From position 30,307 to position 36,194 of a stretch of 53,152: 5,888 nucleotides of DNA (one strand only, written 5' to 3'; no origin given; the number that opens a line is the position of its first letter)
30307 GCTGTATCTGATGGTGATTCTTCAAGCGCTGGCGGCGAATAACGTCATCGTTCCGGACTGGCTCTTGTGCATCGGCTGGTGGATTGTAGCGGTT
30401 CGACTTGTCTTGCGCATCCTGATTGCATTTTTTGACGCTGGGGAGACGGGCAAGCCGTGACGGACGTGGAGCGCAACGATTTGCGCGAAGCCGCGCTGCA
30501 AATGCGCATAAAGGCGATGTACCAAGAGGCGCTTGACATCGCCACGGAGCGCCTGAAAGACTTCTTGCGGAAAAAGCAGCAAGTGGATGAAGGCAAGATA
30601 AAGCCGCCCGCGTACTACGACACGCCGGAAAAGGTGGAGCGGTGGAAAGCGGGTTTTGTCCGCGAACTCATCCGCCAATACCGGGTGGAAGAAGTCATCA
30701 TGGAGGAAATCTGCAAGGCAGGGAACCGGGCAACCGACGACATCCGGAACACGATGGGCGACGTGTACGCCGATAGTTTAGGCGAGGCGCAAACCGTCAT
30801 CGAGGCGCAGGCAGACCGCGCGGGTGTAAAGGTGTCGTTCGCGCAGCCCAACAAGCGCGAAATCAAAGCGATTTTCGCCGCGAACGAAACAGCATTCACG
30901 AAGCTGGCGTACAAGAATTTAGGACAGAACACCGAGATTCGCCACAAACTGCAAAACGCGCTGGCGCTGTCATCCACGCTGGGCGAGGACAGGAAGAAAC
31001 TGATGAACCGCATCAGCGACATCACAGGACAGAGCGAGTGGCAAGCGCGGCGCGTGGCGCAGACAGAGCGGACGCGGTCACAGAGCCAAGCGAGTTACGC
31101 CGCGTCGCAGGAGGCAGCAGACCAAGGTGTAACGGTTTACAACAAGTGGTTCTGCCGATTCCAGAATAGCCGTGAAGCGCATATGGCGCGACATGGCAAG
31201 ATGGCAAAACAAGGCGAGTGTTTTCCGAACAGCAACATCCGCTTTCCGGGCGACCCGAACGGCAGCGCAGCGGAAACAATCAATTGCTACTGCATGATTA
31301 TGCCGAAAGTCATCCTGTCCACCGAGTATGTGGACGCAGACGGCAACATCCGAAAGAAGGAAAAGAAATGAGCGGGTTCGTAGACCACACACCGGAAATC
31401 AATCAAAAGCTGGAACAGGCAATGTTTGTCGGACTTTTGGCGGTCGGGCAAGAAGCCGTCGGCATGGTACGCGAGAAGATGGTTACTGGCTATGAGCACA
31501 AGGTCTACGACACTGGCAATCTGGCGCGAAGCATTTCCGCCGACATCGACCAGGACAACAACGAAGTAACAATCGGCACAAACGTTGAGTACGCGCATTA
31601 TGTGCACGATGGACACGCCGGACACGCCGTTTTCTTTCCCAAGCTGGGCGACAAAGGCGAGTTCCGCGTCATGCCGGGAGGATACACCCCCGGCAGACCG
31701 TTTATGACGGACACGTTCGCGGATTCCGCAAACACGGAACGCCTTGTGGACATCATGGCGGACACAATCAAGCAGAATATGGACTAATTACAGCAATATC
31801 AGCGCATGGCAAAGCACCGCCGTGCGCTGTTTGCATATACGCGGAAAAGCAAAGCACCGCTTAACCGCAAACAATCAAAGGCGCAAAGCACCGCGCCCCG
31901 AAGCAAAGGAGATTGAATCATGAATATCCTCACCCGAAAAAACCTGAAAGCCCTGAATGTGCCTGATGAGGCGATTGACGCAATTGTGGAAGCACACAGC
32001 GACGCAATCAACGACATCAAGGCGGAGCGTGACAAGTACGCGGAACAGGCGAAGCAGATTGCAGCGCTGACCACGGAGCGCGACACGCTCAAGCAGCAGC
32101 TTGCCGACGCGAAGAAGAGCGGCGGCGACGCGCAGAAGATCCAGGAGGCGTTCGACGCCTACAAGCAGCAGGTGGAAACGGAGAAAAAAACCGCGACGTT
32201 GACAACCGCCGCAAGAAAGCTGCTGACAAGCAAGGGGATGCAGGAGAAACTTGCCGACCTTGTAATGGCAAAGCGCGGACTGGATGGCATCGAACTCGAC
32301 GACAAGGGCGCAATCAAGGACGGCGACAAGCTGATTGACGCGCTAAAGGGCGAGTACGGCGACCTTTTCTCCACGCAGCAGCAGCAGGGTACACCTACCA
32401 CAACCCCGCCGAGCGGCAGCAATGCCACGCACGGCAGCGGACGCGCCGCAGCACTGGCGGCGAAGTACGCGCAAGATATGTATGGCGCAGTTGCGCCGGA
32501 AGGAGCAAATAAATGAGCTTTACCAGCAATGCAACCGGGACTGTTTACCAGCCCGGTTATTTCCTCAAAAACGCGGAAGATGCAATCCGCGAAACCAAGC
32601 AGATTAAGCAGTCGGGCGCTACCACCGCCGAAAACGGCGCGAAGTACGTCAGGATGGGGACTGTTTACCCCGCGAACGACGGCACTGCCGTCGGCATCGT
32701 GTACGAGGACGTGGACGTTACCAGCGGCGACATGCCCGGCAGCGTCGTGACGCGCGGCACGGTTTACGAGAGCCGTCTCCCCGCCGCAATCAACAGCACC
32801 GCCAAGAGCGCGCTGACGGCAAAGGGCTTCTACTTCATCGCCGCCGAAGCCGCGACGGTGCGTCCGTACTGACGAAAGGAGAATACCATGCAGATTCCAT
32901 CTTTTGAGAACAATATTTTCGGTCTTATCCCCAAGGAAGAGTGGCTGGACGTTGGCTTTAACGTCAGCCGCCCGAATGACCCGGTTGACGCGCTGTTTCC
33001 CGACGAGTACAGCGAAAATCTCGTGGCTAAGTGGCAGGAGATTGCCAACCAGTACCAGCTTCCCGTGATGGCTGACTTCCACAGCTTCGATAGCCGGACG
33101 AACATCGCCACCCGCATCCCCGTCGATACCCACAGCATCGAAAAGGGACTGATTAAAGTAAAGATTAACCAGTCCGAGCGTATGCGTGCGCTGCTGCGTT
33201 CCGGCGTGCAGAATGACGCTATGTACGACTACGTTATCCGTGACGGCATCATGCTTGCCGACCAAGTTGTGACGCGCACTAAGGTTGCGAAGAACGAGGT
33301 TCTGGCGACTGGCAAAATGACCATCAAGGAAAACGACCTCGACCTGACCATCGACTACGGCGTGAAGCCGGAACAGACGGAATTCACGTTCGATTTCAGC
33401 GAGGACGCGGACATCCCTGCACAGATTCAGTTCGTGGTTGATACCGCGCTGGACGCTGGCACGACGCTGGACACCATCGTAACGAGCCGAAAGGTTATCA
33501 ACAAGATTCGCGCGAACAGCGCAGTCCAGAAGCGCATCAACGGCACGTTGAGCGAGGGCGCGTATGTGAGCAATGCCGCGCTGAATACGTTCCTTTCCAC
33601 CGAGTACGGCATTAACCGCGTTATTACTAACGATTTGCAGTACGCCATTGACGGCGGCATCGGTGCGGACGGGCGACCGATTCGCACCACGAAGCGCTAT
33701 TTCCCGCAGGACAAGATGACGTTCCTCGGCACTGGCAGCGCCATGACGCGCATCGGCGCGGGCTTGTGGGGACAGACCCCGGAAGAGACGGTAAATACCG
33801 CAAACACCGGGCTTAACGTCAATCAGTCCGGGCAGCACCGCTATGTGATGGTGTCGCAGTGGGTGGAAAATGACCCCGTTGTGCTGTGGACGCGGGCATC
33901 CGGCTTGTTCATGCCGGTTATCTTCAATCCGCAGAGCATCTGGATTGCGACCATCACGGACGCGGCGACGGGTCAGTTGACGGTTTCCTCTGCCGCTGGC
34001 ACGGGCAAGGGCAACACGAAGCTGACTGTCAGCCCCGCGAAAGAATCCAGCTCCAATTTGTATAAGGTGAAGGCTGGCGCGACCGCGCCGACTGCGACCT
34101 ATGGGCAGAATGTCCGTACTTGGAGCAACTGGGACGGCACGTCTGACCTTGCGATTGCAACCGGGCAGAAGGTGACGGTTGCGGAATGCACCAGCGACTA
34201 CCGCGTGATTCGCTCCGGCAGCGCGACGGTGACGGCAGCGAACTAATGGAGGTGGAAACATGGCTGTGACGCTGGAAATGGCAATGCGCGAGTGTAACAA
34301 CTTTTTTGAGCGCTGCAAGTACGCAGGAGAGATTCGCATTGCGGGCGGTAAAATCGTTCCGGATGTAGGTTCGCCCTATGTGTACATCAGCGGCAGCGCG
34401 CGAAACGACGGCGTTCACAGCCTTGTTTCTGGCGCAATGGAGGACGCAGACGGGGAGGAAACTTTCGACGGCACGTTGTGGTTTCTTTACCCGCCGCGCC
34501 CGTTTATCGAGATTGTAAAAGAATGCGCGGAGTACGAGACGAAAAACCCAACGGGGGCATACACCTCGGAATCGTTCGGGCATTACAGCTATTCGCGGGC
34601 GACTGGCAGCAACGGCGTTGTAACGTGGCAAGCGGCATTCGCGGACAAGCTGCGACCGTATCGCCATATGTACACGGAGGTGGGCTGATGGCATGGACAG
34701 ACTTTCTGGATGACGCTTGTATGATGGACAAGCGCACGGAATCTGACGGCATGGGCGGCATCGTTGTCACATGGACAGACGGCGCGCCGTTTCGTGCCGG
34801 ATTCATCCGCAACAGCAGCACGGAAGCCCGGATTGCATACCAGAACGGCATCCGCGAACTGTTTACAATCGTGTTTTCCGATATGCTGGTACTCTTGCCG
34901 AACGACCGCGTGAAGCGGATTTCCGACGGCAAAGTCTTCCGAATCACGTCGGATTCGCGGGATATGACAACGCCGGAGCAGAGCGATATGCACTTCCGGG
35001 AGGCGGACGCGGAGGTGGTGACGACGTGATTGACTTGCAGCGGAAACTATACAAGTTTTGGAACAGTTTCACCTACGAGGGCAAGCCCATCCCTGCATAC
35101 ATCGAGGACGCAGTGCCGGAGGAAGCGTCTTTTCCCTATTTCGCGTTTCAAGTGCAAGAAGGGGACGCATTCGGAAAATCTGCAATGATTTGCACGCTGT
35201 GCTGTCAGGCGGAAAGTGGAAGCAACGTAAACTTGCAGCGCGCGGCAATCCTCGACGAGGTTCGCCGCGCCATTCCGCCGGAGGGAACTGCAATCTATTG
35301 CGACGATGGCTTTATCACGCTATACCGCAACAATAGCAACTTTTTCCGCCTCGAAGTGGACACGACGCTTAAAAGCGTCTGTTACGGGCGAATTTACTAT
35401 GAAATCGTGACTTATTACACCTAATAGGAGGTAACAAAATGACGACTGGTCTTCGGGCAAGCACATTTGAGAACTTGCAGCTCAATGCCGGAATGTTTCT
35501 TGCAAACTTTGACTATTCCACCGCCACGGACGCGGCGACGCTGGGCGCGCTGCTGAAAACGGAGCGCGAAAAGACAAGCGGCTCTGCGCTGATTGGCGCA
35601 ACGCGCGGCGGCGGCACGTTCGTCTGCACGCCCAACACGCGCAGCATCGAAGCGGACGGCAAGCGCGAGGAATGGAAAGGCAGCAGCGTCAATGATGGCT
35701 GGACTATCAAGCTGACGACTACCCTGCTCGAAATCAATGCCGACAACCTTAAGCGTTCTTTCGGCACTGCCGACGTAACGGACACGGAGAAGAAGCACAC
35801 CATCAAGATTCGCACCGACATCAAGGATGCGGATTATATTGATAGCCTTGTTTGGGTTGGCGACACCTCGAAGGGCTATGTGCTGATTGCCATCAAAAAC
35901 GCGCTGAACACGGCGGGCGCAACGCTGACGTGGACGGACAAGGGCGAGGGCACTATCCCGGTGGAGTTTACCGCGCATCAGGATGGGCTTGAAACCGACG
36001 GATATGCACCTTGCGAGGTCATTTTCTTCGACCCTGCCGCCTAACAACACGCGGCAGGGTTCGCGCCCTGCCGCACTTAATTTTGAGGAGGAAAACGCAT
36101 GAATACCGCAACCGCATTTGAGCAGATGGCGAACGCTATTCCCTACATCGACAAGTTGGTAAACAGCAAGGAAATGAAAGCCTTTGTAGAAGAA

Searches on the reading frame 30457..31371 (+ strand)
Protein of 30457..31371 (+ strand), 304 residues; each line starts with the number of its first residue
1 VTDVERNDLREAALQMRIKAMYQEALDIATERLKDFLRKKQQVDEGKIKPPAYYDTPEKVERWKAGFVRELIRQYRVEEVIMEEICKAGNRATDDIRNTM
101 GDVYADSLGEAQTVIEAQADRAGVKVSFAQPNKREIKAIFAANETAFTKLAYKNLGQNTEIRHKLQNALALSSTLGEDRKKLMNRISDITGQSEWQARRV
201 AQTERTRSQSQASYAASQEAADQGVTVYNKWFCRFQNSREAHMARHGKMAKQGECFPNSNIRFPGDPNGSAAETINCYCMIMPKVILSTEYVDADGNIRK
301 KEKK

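Call 59: search_protein_families(library=phrogs, proteins=[window:30457-31371:+], max_evalue=0.00001)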
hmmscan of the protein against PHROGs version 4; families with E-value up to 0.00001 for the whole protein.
window:30457-31371:+ (304 aa): 9 families
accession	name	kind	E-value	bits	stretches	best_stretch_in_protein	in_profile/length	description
phrog_2468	-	head and packaging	1.9e-19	71.2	1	52-285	32-273/303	head morphogenesis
phrog_2662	-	head and packaging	6.8e-17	62.3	1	156-288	582-712/717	portal protein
phrog_859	-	head and packaging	1.5e-16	61.1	1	10-282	11-287/807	portal protein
phrog_115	-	head and packaging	4.3e-12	47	1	89-232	138-273/665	minor head protein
phrog_4728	-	head and packaging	5.4e-11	43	1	87-289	115-304/591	head morphogenesis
phrog_758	-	head and packaging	1.5e-09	38.6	1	160-285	173-291/326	head morphogenesis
phrog_19443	-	head and packaging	3e-08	33.6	1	5-285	29-285/579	minor head protein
phrog_3517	-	head and packaging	7.5e-07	29.8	1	193-285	231-329/371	head morphogenesis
phrog_595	-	head and packaging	8.8e-07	29.6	1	83-283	110-296/513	head maturation protease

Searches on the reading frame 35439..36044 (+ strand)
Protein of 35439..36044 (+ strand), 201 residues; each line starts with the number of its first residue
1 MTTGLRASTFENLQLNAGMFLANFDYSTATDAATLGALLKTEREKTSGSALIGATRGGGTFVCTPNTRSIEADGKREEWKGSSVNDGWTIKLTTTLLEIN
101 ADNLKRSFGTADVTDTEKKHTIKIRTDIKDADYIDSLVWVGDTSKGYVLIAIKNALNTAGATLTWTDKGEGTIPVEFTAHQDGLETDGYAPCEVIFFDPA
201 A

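Call 59: search_protein_families(library=phrogs, proteins=[window:35439-36044:+], max_evalue=0.00001)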
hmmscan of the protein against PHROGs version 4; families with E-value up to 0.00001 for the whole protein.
window:35439-36044:+ (201 aa): 2 families
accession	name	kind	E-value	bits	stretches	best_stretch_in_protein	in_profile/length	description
phrog_885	-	tail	4.3e-37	128.9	1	1-194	5-191/338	major tail protein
phrog_2175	-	other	5e-09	37.1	1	42-182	21-168/188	protein with Ig domain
